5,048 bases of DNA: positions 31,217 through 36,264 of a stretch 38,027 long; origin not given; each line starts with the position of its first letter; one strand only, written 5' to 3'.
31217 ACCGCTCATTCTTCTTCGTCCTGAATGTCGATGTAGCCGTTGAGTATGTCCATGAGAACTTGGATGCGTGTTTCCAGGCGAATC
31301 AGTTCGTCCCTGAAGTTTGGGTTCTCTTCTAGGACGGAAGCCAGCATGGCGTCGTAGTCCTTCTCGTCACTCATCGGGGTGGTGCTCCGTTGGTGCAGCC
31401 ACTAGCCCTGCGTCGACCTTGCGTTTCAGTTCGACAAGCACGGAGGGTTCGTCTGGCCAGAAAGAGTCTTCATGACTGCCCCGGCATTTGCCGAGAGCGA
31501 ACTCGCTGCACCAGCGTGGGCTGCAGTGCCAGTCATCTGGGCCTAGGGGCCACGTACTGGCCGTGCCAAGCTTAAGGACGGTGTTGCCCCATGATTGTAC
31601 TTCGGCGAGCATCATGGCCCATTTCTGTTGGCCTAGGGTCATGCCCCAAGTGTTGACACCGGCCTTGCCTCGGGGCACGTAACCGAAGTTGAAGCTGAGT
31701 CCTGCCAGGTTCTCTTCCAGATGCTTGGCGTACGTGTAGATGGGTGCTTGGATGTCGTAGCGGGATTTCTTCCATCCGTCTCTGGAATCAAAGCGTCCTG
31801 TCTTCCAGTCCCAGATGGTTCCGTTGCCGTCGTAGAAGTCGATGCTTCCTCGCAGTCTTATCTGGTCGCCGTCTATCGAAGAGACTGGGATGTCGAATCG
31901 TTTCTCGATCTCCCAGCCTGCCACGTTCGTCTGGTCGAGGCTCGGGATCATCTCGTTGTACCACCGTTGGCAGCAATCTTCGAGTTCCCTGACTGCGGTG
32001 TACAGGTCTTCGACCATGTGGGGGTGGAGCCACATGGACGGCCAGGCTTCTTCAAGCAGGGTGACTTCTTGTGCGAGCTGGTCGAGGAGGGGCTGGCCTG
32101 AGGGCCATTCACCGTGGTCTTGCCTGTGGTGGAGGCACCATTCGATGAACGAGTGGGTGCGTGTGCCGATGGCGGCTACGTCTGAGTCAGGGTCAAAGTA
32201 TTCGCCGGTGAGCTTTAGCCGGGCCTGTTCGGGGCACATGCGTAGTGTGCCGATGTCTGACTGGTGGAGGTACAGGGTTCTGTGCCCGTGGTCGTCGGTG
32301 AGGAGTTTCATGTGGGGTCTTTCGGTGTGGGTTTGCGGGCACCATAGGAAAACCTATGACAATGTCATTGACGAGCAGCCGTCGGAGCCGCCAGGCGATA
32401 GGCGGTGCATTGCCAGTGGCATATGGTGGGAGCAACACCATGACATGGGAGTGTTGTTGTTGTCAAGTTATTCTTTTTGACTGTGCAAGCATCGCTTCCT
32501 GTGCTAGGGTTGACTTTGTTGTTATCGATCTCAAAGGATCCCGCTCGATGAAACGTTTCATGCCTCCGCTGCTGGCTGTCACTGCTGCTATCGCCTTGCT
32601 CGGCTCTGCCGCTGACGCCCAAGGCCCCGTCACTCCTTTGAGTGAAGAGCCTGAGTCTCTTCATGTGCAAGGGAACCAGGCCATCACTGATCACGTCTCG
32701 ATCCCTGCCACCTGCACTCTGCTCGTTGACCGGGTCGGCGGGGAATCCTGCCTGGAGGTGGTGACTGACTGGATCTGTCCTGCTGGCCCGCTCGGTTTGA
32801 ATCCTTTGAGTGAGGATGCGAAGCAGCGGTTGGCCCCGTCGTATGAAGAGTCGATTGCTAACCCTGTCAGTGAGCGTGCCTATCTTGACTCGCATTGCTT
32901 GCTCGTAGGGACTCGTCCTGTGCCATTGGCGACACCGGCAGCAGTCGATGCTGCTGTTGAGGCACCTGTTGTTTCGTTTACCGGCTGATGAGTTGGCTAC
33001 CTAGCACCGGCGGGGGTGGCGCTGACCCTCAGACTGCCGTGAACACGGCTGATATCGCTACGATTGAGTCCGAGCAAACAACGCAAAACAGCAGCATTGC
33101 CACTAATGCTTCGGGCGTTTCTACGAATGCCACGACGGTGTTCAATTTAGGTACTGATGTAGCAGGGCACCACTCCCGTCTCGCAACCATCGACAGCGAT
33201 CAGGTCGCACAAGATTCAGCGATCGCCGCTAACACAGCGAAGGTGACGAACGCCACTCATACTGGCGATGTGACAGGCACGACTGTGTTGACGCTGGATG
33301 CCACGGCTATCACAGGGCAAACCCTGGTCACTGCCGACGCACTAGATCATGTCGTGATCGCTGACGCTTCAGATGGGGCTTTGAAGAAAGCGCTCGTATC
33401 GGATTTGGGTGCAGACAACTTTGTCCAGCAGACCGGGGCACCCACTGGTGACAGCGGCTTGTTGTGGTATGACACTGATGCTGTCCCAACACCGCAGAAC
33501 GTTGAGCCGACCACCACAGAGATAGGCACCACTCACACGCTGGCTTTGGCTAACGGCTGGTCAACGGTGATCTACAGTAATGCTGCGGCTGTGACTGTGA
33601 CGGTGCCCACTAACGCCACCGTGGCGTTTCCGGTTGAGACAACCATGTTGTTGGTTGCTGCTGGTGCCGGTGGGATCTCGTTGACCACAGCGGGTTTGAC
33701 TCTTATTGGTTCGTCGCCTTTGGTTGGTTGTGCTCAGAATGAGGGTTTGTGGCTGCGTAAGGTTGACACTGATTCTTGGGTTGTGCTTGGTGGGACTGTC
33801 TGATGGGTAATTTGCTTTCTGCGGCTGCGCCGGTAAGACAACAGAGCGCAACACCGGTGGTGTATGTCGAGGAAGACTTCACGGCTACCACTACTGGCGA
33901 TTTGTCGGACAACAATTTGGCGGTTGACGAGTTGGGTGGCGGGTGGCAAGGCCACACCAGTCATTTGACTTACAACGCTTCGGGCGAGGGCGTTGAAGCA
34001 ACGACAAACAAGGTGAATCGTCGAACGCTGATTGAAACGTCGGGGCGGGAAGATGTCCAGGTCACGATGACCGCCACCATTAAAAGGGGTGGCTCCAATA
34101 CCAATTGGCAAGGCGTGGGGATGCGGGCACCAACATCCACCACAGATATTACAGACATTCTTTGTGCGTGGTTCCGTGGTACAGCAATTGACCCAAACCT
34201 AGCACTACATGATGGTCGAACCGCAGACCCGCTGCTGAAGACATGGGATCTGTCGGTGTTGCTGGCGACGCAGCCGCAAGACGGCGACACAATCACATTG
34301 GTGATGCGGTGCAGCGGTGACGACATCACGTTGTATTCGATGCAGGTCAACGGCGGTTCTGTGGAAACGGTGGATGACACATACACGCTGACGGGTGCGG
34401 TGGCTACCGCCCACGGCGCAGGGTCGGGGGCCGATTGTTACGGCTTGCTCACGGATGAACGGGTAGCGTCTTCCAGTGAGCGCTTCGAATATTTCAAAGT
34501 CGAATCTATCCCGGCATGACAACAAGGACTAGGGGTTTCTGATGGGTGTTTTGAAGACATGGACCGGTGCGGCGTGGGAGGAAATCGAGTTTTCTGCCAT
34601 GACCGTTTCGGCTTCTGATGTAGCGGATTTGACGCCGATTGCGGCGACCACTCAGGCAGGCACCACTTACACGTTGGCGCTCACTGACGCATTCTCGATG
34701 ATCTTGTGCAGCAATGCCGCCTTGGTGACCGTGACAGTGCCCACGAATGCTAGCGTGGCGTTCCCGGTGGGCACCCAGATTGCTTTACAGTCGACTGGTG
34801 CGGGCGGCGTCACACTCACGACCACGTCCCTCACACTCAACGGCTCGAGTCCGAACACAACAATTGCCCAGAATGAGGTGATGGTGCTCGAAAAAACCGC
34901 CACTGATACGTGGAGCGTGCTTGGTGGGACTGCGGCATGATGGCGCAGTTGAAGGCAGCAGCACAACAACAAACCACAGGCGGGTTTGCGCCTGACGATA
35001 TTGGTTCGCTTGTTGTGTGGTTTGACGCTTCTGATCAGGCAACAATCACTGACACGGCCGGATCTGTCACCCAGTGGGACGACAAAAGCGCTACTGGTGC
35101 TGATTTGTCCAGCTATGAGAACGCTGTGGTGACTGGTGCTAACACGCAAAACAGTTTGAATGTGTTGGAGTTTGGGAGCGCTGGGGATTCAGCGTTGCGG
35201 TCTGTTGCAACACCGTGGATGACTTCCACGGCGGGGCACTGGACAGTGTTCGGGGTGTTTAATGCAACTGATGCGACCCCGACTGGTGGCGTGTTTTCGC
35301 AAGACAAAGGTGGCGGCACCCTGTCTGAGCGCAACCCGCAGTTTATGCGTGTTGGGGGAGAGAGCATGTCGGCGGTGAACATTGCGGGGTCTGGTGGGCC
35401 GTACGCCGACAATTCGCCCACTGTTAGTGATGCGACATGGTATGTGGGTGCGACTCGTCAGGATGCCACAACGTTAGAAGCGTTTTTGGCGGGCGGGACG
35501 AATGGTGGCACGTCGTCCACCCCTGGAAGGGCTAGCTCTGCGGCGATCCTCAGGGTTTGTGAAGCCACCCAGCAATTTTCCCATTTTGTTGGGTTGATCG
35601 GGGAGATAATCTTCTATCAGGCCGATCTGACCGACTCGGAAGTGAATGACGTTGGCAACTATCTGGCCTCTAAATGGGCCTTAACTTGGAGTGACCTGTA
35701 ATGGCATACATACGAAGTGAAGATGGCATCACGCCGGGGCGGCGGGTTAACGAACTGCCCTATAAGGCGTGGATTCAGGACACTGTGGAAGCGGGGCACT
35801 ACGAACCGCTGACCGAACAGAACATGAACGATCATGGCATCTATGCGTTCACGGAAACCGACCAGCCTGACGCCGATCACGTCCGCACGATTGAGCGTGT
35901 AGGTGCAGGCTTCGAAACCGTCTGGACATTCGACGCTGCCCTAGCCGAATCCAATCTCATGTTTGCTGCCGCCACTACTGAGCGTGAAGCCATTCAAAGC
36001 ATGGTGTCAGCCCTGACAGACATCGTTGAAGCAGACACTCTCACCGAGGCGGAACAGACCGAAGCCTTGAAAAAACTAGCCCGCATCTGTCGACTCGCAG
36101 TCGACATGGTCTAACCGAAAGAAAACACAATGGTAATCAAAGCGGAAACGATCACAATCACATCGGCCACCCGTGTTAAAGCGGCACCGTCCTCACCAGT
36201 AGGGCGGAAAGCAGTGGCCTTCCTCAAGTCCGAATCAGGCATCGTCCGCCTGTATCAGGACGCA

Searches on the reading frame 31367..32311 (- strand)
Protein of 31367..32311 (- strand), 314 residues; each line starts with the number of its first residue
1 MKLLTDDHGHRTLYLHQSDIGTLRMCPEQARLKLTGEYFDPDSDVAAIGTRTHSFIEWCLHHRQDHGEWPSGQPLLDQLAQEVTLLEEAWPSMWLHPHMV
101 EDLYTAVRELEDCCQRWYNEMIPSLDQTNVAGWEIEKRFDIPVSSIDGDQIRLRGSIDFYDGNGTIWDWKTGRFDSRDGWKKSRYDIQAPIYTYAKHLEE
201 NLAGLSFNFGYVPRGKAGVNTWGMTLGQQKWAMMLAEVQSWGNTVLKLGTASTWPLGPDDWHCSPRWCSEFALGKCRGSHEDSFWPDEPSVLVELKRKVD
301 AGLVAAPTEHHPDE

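Call 14: search_protein_families(library=phrogs, proteins=[window:31367-32311:-], max_evalue=0.01)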
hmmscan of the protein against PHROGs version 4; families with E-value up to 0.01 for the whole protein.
window:31367-32311:- (314 aa): 3 families
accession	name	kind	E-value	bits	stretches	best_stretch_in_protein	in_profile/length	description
phrog_69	-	DNA, RNA and nucleotide metabolism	5.3e-13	49.8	1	18-285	93-334/501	exonuclease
phrog_1218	-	DNA, RNA and nucleotide metabolism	1.3e-10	42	1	13-209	8-205/364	exonuclease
phrog_1674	-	DNA, RNA and nucleotide metabolism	0.00061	20.1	1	106-194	113-179/276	exonuclease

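Call 45: find_related_loci(query=window:31367-32311:-, collection=viral_contigs, flank=2500)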
Query window:31367-32311:- (314 aa) in viral_contigs; peptide patterns used: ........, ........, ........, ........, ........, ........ (x = any residue, [..] = any of these).
8 stretches matched a pattern; 8 encode a relative of the query (tblastn E <= 1e-3); 8 distinct loci.
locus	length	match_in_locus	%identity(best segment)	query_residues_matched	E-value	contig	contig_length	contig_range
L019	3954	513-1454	98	1-314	0e+0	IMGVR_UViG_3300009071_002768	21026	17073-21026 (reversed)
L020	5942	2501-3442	94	1-314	0e+0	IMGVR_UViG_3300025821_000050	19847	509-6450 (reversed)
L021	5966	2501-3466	64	1-314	2e-143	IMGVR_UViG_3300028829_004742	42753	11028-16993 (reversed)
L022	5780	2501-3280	27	7-279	1e-21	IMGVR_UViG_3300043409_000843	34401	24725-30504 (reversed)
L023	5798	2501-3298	26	7-279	1e-20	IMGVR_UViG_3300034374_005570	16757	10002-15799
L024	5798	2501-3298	27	7-279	5e-20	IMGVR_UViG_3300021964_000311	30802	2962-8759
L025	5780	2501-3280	27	13-279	3e-16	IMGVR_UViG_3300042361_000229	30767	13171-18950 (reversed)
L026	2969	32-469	27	134-279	2e-9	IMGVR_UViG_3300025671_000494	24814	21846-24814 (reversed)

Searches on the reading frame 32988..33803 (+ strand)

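Call 14: search_protein_families(library=phrogs, proteins=[window:32988-33803:+], max_evalue=0.01)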
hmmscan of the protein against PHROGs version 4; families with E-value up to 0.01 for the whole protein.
window:32988-33803:+ (271 aa): 2 families
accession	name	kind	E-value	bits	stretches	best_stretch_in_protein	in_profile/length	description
phrog_8780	-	tail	2.9e-06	26.8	1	180-268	663-753/755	minor tail protein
phrog_21978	-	unknown function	0.0014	19.5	0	157-268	126-215/220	-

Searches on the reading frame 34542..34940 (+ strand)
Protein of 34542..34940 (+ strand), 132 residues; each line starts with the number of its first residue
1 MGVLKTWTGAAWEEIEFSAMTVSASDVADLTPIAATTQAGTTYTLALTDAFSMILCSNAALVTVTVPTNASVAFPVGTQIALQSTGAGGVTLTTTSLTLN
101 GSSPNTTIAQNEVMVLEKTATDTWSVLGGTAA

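Call 13: search_protein_families(library=phrogs, proteins=[window:34542-34940:+], max_evalue=0.01)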
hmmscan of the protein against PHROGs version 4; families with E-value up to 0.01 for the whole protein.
window:34542-34940:+ (132 aa): 4 families
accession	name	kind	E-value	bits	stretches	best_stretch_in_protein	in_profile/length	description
phrog_8780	-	tail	5.2e-15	55.7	1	27-128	653-753/755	minor tail protein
phrog_21978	-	unknown function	2.9e-09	38.1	1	10-128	100-215/220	-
phrog_16053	-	tail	0.00056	20.5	1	40-129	62-149/310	tail fiber protein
phrog_20194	-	unknown function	0.0024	17.9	1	5-126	262-382/495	-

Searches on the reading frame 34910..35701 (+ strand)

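Call 13: search_protein_families(library=phrogs, proteins=[window:34910-35701:+], max_evalue=0.01)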
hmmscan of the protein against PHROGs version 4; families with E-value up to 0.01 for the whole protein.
window:34910-35701:+ (263 aa): 2 families
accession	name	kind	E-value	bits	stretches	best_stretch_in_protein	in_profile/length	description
phrog_11772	-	unknown function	1.6e-10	42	1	21-67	21-67/246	-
phrog_10356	-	head and packaging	3.2e-08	33.2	1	22-259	376-625/852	virion structural protein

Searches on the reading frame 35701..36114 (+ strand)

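Call 13: search_protein_families(library=phrogs, proteins=[window:35701-36114:+], max_evalue=0.01)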
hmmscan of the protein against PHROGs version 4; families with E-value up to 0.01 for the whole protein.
window:35701-36114:+ (137 aa): 0 families

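Call 50: search_protein_families(library=pfam, proteins=[window:35701-36114:+], max_evalue=0.05)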
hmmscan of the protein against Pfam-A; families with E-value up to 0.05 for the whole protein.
window:35701-36114:+ (137 aa): 5 families
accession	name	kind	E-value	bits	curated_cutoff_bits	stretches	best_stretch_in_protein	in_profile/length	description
PF12685.13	SpoIIIAH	-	0.0043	17.5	30.6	1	78-130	72-127/191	SpoIIIAH-like protein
PF00675.25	Peptidase_M16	-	0.021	15.2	22.3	1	55-123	48-109/149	Insulinase (Peptidase family M16)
PF21332.3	AmiR_N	-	0.023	15.1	27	1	59-129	15-88/111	AmiR, N-terminal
PF13213.11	DUF4021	-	0.032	14.7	25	0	38-61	22-43/46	Protein of unknown function (DUF4021)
PF02785.25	Biotin_carb_C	-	0.035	14.6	32.4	0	51-118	21-85/108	Biotin carboxylase C-terminal domain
